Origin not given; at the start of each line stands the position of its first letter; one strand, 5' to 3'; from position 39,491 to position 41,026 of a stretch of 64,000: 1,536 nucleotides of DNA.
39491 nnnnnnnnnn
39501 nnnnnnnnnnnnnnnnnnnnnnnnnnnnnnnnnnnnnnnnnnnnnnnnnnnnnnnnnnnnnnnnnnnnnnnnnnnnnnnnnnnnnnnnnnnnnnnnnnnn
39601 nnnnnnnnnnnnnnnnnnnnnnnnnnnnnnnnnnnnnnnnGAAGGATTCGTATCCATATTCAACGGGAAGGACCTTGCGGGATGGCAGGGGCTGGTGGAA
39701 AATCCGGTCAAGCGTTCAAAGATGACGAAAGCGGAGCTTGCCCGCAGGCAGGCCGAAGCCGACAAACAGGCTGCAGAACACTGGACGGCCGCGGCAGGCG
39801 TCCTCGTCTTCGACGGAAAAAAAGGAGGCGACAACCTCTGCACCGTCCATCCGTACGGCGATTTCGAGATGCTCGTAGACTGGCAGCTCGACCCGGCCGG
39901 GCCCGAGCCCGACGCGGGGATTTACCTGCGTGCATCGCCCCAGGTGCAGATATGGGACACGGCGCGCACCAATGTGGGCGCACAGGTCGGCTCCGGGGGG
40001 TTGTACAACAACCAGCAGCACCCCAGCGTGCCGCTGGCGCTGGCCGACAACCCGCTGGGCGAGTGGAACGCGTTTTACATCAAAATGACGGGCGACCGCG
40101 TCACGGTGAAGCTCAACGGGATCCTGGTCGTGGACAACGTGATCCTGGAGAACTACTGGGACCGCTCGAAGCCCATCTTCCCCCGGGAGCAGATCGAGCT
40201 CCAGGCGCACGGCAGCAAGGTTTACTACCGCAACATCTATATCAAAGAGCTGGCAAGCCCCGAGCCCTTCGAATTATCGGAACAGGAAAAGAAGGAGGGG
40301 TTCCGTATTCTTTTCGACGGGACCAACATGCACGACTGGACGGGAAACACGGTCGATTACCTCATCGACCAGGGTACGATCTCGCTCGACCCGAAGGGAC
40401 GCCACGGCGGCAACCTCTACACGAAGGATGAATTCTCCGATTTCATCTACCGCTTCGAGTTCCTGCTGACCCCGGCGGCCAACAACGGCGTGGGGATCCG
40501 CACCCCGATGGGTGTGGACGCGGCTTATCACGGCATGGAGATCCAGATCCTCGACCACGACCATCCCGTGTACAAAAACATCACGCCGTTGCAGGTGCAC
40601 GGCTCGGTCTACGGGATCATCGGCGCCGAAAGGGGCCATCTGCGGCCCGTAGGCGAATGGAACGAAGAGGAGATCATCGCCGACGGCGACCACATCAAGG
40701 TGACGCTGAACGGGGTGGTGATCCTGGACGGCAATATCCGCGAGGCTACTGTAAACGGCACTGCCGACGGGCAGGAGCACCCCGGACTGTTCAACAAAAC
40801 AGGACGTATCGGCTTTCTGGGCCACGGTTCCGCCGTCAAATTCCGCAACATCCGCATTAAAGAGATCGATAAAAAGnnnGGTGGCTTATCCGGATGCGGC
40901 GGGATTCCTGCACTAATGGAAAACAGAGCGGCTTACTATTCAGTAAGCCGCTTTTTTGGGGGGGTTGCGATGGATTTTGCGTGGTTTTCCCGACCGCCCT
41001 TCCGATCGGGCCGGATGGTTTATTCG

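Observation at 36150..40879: TAT-exported Gfo/Idh/MocA oxidoreductase paired with a giant HEAT-repeat + double DUF1080 protein: candidate oxidative (non-hydrolytic) glycoside-cleavage module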

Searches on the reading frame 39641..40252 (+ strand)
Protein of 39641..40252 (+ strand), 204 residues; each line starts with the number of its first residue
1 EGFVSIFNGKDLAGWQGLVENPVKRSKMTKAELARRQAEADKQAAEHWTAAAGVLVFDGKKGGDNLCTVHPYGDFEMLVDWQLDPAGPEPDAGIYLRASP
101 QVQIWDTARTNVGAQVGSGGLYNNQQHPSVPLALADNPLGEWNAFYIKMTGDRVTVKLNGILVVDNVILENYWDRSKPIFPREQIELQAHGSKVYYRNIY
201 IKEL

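Call 24: search_solved_structures(query=window:39641-40252:+, max_evalue=0.01, show_alignments=5)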
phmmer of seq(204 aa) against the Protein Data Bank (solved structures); distinct sequences matched with E-value up to 0.01: 8.
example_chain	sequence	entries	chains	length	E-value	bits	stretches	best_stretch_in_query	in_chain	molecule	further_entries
4qhz_A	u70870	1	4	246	9.5e-09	38.5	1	41-152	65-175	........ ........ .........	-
4hxc_A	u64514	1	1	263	4.3e-05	26.5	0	1-25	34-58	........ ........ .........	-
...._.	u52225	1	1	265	0.0023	20.9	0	2-96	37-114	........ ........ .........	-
3u1x_A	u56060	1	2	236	0.0031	20.5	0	65-204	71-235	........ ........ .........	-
8rr2_A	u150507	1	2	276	0.0033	20.4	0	2-96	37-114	3-keto-disaccharide hydrolase domain-containing protein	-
3nmb_A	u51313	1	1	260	0.0043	20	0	93-150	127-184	putative sugar hydrolase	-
8tda_A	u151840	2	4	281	0.0043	20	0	2-96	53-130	Probable secreted glycosyl hydrolase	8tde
3hbk_A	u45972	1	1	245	0.006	19.5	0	181-204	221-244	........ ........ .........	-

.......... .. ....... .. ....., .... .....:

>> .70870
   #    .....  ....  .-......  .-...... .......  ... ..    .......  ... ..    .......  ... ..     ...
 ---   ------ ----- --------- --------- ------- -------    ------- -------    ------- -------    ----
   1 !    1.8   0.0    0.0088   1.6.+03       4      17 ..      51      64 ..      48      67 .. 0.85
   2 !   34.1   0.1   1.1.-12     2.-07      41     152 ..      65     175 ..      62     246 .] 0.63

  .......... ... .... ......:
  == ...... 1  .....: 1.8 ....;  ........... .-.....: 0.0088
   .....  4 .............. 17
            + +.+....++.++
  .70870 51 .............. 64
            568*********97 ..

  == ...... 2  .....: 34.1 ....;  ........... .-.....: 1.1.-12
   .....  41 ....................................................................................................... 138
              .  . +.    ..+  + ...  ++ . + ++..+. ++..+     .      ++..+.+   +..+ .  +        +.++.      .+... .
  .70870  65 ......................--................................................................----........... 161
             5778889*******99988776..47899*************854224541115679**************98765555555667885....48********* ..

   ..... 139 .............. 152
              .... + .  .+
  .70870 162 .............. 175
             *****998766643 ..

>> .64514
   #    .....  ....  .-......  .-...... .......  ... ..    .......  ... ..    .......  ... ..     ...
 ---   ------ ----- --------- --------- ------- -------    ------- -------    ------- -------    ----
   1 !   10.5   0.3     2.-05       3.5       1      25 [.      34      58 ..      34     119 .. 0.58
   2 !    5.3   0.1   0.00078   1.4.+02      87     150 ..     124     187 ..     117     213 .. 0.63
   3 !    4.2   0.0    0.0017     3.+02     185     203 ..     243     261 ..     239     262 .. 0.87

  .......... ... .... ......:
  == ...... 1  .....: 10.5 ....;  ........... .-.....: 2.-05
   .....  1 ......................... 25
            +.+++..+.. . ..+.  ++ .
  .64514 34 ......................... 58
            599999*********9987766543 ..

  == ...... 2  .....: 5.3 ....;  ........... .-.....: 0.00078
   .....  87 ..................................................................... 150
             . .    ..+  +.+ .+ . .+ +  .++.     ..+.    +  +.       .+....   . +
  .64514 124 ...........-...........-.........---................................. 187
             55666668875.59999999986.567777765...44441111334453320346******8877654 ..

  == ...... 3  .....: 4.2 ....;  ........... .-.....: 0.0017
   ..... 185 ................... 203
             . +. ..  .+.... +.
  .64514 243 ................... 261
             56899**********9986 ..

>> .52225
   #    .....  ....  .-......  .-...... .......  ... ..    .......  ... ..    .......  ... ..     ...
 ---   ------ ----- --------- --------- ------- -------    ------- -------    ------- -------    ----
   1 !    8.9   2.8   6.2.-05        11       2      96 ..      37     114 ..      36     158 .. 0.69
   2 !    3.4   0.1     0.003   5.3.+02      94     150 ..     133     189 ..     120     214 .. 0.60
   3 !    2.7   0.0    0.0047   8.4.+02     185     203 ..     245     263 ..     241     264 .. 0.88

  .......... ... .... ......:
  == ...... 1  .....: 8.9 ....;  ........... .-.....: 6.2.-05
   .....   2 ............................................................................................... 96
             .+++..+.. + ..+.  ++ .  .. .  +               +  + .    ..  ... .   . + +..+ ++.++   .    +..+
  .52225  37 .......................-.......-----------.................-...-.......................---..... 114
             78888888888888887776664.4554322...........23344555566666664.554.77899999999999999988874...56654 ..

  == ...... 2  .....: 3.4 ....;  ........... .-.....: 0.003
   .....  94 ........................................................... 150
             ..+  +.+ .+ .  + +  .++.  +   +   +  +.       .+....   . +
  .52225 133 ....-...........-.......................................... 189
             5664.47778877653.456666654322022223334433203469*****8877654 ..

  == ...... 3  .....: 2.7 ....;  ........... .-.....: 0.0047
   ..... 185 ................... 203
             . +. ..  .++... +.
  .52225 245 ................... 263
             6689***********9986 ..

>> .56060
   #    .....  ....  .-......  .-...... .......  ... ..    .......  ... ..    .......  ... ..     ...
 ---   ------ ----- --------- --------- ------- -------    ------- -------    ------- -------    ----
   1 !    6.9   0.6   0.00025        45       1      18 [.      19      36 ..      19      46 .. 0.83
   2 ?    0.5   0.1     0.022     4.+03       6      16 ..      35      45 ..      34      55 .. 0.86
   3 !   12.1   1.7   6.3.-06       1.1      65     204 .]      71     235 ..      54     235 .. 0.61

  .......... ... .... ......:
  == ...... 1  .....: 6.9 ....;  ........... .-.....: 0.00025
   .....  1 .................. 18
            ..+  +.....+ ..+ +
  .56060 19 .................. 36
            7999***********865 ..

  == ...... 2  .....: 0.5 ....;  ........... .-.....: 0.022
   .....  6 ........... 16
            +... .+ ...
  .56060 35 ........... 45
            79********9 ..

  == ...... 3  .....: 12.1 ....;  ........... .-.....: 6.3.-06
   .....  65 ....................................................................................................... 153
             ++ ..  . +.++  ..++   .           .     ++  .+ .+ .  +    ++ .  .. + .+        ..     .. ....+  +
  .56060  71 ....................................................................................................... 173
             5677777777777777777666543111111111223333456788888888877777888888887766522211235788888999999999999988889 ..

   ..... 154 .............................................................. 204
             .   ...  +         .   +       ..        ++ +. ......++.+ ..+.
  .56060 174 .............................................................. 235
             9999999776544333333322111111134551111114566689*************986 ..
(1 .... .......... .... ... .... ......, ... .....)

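Call 64: search_protein_families(library=ncbifam, proteins=[window:39644-40252:+], max_evalue=0.001)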
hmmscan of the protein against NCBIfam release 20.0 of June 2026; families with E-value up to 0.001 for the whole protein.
window:39644-40252:+ (203 aa): 0 families

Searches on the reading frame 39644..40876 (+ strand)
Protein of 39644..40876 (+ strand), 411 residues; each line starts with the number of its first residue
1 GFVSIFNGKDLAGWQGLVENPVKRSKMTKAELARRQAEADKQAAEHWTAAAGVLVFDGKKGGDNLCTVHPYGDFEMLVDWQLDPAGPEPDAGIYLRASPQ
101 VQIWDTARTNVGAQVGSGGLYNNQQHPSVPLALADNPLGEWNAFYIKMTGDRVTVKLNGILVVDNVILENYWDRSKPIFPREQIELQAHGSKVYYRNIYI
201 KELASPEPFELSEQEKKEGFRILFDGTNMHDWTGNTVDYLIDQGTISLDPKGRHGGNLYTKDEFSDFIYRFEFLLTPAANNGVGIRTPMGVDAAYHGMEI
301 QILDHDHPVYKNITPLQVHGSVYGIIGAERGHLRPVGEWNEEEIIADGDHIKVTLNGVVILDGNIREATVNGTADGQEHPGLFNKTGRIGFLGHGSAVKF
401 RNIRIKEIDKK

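Call 18: search_solved_structures(query=window:39644-40876:+, max_evalue=0.001, show_alignments=0)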
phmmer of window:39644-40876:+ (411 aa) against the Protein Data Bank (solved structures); distinct sequences matched with E-value up to 0.001: 14.
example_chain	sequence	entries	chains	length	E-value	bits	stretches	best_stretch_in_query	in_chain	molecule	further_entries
3hbk_A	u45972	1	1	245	9.4e-20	74.1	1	205-408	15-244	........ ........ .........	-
4jqt_A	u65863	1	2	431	1e-17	67.4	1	211-408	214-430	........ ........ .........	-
3imm_A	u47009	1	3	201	1e-12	50.9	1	257-407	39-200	Putative secreted glycosylhydrolase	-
3s5q_A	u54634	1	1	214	1.1e-12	50.9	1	256-407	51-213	Putative glycosylhydrolase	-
3h3l_A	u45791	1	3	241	5.8e-10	41.8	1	222-362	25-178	PUTATIVE SUGAR HYDROLASE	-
8v31_A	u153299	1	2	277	7.6e-08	34.8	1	215-346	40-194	Glycosyl hydrolase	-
4qhz_A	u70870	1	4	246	1.2e-07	34.3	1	38-151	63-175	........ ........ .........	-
3u1x_A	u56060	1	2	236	1.6e-07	33.8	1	211-409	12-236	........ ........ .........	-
3nmb_A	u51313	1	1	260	2.7e-06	29.7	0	198-346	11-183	putative sugar hydrolase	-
4hxc_A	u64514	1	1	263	4.6e-06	29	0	199-346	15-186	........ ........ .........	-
8rr2_A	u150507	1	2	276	5e-06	28.9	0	199-346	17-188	3-keto-disaccharide hydrolase domain-containing protein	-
8tda_A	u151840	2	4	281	6e-06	28.6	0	180-346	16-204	Probable secreted glycosyl hydrolase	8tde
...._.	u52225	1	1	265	1.1e-05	27.8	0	199-346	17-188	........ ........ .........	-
9fbe_B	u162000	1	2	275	4.8e-05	25.6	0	199-346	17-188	Probable secreted glycosyl hydrolase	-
